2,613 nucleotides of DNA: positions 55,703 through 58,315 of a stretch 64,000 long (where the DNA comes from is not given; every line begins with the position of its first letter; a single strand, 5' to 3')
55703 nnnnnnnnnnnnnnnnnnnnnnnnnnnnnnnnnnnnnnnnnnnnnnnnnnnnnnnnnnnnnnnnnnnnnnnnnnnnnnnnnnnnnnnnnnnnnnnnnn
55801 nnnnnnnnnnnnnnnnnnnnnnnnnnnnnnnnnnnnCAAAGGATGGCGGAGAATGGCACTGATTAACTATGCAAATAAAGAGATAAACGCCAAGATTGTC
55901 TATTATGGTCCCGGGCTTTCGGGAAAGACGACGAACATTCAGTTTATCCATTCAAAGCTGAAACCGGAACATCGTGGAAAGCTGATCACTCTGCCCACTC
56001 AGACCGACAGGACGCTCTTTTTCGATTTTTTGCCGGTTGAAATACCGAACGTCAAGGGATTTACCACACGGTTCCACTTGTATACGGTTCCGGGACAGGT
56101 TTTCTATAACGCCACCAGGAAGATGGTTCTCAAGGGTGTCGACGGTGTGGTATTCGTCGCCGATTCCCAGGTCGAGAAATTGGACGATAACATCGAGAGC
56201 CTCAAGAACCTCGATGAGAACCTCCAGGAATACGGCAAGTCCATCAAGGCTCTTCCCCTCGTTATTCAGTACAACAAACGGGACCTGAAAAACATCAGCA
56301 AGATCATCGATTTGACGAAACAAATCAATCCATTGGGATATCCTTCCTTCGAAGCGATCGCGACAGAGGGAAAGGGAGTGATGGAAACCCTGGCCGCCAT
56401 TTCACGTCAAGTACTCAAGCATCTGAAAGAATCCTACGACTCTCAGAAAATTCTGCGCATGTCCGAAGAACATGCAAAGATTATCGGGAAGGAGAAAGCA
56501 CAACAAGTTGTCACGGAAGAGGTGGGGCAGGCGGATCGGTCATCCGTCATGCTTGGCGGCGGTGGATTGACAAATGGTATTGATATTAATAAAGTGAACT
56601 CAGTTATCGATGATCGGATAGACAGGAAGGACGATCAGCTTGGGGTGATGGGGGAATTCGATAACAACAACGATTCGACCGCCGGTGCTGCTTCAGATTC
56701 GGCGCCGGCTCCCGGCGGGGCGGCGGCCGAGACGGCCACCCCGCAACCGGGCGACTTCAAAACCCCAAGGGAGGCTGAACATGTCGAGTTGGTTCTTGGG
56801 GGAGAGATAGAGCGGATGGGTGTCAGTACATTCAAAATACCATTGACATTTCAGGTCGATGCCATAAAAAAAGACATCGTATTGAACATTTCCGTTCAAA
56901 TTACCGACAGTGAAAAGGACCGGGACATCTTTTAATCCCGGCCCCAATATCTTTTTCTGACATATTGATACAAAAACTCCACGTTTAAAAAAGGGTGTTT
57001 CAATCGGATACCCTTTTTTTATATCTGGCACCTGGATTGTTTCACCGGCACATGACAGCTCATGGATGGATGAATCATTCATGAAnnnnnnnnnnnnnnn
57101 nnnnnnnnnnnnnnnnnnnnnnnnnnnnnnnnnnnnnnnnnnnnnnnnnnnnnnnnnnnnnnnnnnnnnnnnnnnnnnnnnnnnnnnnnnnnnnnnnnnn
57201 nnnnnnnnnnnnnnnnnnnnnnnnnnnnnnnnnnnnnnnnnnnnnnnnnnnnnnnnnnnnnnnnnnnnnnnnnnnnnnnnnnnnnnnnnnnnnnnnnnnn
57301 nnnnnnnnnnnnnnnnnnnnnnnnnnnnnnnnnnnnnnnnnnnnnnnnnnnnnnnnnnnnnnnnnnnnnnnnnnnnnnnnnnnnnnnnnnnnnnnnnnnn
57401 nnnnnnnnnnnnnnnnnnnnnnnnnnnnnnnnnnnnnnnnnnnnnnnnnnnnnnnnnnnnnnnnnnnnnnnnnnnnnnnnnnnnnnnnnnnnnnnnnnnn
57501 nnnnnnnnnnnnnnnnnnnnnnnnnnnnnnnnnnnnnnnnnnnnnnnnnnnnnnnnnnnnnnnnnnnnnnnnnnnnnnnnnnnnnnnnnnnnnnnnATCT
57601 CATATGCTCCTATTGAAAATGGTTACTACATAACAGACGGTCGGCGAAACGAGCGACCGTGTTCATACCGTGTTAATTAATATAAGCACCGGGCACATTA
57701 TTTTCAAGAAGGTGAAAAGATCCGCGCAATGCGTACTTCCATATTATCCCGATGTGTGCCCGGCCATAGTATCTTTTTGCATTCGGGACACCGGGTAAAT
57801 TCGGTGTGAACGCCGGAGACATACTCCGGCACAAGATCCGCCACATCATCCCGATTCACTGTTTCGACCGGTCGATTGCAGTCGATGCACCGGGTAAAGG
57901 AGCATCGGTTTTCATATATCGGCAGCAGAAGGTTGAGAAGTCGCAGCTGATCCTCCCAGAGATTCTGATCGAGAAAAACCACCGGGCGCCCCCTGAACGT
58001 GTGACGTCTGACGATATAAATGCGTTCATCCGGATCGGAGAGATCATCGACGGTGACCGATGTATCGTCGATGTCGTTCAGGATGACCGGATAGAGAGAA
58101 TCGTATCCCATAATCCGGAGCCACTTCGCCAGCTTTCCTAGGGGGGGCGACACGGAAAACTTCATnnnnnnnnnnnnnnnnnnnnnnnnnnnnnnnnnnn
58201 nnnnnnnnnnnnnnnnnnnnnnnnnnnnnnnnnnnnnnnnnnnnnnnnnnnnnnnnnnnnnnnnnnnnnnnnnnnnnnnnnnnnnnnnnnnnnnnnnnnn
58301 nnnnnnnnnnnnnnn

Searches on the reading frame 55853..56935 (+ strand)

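Call 20: search_protein_families(library=pfam, proteins=[window:55853-56935:+], max_evalue=0.001)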
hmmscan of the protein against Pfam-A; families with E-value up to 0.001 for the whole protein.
window:55853-56935:+ (360 aa): 2 families
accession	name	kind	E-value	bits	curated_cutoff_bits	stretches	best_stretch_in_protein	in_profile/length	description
PF00025.27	Arf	-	2.8e-05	24.1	22.3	1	9-158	11-140/174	ADP-ribosylation factor family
PF04670.18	Gtr1_RagA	-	4e-05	23.6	22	1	14-137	1-118/232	Gtr1/RagA G protein conserved region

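Call 60: search_protein_families(library=ncbifam, proteins=[window:55853-56935:+], max_evalue=0.01)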
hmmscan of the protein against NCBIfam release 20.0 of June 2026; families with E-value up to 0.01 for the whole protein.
window:55853-56935:+ (360 aa): 3 families
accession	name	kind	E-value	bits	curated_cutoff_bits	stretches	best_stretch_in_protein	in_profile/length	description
NF008955.0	PRK12297.1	equivalog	1.7e-06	27.2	406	1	99-222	241-361/429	GTPase ObgE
TIGR00231.1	small_GTP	domain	0.00098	18.9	42.5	1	48-150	35-127/164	GTP-binding protein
TIGR02729.1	Obg_CgtA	equivalog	0.0012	17.9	280.25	1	99-185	239-326/329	Obg family GTPase CgtA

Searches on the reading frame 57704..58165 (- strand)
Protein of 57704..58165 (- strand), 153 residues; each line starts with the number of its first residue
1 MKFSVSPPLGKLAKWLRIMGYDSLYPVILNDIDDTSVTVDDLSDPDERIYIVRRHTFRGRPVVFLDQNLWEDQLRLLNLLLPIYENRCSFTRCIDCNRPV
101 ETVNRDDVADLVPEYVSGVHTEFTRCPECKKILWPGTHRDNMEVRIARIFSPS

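Call 20: search_protein_families(library=pfam, proteins=[window:57704-58165:-], max_evalue=0.001)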
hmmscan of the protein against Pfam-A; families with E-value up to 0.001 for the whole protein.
window:57704-58165:- (153 aa): 1 family
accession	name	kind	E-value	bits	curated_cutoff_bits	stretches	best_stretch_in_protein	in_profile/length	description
PF01927.22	Mut7-C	-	2.4e-26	93.1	23.3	1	1-144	1-144/146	Mut7-C RNAse domain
